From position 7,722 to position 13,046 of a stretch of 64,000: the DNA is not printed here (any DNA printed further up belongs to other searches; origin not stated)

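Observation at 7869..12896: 1675-aa single polypeptide combining a Ser/Thr kinase, STAND ATPase, TPR repeats, GAF and a sigma-54 activator with HTH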

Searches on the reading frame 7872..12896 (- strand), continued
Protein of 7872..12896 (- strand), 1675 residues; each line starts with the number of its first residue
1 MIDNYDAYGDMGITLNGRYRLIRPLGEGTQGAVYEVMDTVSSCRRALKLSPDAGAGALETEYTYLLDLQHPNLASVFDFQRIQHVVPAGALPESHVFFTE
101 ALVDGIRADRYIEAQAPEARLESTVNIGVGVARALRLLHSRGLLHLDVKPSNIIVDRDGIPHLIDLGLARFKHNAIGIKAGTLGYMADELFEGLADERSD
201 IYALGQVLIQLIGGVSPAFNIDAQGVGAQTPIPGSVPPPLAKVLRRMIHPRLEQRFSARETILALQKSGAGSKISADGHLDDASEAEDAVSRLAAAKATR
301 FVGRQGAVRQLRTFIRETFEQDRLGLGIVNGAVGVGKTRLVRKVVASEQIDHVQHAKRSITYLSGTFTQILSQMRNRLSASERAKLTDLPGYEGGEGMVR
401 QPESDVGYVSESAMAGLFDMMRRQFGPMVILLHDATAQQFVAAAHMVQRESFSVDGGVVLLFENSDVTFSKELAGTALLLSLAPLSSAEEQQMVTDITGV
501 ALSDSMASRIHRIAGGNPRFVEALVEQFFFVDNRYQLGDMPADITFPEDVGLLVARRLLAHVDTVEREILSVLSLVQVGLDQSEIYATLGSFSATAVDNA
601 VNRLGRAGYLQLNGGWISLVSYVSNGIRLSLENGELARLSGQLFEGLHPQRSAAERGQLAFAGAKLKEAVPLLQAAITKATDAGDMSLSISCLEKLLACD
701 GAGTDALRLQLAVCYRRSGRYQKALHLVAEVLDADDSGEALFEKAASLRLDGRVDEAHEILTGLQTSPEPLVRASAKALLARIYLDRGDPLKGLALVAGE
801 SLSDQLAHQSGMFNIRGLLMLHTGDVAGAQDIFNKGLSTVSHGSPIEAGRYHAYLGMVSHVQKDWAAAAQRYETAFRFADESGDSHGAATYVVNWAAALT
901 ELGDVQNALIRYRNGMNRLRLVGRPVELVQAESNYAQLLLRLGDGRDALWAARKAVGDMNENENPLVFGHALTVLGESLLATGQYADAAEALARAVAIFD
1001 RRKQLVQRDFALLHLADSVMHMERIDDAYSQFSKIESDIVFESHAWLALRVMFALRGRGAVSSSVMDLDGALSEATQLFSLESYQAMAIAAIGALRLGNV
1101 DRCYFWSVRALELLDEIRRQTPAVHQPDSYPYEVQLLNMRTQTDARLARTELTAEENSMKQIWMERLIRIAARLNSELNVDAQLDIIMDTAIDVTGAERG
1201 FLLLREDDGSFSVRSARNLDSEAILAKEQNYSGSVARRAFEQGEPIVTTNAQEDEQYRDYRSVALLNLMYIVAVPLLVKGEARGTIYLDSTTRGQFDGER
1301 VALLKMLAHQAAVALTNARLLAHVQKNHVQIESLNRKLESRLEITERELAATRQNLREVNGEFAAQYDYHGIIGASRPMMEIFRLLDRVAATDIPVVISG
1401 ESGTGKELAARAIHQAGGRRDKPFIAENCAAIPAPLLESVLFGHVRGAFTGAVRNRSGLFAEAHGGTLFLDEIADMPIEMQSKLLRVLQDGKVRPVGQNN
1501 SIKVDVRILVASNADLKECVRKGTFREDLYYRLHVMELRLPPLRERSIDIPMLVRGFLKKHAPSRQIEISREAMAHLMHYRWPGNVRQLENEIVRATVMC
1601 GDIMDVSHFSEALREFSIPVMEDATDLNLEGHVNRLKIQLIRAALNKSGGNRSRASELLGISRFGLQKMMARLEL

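Call 24: find_encoding_contigs(protein=P0004, flank=8000, max_places=2)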
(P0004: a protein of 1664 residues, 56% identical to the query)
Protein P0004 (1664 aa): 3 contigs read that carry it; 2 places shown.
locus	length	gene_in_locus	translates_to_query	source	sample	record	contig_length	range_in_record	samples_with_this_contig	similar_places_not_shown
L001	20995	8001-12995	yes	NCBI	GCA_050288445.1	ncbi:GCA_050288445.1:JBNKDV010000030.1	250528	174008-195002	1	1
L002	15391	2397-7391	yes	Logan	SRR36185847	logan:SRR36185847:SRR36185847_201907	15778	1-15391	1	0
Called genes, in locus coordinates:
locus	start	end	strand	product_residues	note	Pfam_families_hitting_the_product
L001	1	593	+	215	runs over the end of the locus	-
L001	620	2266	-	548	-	PF23914:TPR_CcmH_CycH (faint), PF13432:TPR_16 (faint), PF13428:TPR_14 (faint), PF07719:TPR_2 (faint), PF25062:ARM_TT21_N, PF14559:TPR_19 (weak)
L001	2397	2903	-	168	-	-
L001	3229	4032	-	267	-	PF04773:FecR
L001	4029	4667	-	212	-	PF07638:Sigma70_ECF (weak), PF04542:Sigma70_r2, PF08281:Sigma70_r4_2, PF04545:Sigma70_r4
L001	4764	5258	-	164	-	PF22381:Staph_reg_Sar_Rot, PF12802:MarR_2, PF01047:MarR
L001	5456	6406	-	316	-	PF00583:Acetyltransf_1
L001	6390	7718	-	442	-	PF04055:Radical_SAM, PF13353:Fer4_12 (faint), PF12544:LAM_C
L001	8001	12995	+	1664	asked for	PF00069:Pkinase, PF07714:PK_Tyr_Ser-Thr, PF13191:AAA_16, PF01590:GAF, PF13185:GAF_2, PF13492:GAF_3, PF00158:Sigma54_activat, PF14532:Sigma54_activ_2, +7 more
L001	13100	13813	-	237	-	-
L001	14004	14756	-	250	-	PF00121:TIM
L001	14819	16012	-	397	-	PF00162:PGK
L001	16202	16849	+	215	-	PF13462:Thioredoxin_4, PF01323:DSBA (faint)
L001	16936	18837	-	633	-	PF00072:Response_reg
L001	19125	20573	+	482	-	PF01875:Memo, PF01871:AMMECR1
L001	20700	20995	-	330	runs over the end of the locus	PF00158:Sigma54_activat, PF14532:Sigma54_activ_2, PF07728:AAA_5, PF25601:AAA_lid_14, PF02954:HTH_8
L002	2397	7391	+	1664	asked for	PF00069:Pkinase, PF07714:PK_Tyr_Ser-Thr, PF13191:AAA_16, PF01590:GAF, PF13185:GAF_2, PF13492:GAF_3, PF00158:Sigma54_activat, PF14532:Sigma54_activ_2, +7 more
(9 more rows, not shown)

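Call 25: find_encoding_contigs(protein=P0005, flank=8000, max_places=2)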
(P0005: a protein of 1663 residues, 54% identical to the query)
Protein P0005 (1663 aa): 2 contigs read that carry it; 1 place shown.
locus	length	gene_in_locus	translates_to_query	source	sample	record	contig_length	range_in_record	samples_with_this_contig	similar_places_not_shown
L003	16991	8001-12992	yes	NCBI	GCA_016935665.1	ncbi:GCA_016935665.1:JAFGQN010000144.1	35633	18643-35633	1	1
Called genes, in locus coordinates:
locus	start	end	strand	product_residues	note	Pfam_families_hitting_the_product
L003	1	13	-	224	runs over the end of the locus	-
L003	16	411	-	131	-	-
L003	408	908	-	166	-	PF11969:DcpS_C (weak), PF01230:HIT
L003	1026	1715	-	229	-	PF02368:Big_2 (faint)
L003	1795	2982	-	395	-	PF22612:GH113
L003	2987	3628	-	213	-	-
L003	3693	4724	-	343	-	-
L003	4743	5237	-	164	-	PF22381:Staph_reg_Sar_Rot, PF01978:TrmB (weak), PF12802:MarR_2, PF01047:MarR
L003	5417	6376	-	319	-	PF13673:Acetyltransf_10, PF00583:Acetyltransf_1, PF13508:Acetyltransf_7 (weak)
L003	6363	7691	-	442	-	PF04055:Radical_SAM, PF12544:LAM_C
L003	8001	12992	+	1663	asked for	PF00069:Pkinase, PF07714:PK_Tyr_Ser-Thr, PF13191:AAA_16, PF17874:TPR_MalT, PF01590:GAF, PF13185:GAF_2, PF13492:GAF_3, PF00158:Sigma54_activat, +11 more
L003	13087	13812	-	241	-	-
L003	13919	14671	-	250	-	PF00121:TIM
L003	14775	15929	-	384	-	PF00162:PGK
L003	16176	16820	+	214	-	PF13462:Thioredoxin_4, PF01323:DSBA (faint)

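Call 26: find_encoding_contigs(protein=P0006, flank=8000, max_places=2)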
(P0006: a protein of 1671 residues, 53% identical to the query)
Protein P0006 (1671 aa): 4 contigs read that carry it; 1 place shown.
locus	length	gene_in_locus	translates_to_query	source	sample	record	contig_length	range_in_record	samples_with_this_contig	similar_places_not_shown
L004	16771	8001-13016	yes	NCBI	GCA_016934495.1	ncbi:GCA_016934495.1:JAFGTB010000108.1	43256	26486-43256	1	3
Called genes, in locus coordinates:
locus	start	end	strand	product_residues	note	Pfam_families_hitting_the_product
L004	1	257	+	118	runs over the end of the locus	PF07366:SnoaL, PF14534:DUF4440 (weak), PF12680:SnoaL_2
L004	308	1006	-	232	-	PF19567:CpsB_CapC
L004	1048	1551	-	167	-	-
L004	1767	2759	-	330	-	PF00027:cNMP_binding, PF00990:GGDEF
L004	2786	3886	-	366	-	PF00072:Response_reg, PF13487:HD_5, PF01966:HD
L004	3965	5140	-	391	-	PF13439:Glyco_transf_4, PF13579:Glyco_trans_4_4, PF00534:Glycos_transf_1, PF13692:Glyco_trans_1_4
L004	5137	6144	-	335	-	PF00535:Glycos_transf_2, PF10111:Glyco_tranf_2_2 (weak), PF13641:Glyco_tranf_2_3 (weak)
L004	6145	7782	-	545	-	PF01663:Phosphodiest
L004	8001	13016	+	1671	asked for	PF00069:Pkinase, PF07714:PK_Tyr_Ser-Thr, PF13191:AAA_16, PF01590:GAF, PF13185:GAF_2, PF13492:GAF_3, PF00158:Sigma54_activat, PF14532:Sigma54_activ_2, +12 more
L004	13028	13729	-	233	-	-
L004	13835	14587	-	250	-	PF00121:TIM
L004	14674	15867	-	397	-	PF00162:PGK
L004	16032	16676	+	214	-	PF13462:Thioredoxin_4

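Call 28: find_encoding_contigs(protein=P0008, flank=8000, max_places=2)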
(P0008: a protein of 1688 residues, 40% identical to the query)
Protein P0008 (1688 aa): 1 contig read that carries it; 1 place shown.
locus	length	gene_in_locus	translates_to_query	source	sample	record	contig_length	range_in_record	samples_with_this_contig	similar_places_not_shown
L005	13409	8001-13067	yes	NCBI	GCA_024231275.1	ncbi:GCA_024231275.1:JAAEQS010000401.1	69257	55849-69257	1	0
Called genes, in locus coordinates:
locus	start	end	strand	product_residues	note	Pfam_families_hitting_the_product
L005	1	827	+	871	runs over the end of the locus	PF00989:PAS (weak), PF00512:HisKA, PF02518:HATPase_c, PF00072:Response_reg, PF01627:Hpt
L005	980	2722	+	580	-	PF13188:PAS_8 (faint), PF00989:PAS, PF08448:PAS_4, PF13426:PAS_9 (weak), PF02518:HATPase_c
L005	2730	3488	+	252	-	PF00072:Response_reg, PF00989:PAS (weak), PF08448:PAS_4, PF13426:PAS_9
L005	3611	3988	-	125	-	PF00072:Response_reg (weak)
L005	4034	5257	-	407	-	PF16930:Porin_5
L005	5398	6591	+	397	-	PF01546:Peptidase_M20, PF07687:M20_dimer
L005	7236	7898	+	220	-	-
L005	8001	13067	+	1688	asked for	PF00069:Pkinase, PF07714:PK_Tyr_Ser-Thr, PF01590:GAF, PF13185:GAF_2, PF13492:GAF_3, PF00158:Sigma54_activat, PF14532:Sigma54_activ_2, PF25601:AAA_lid_14, +5 more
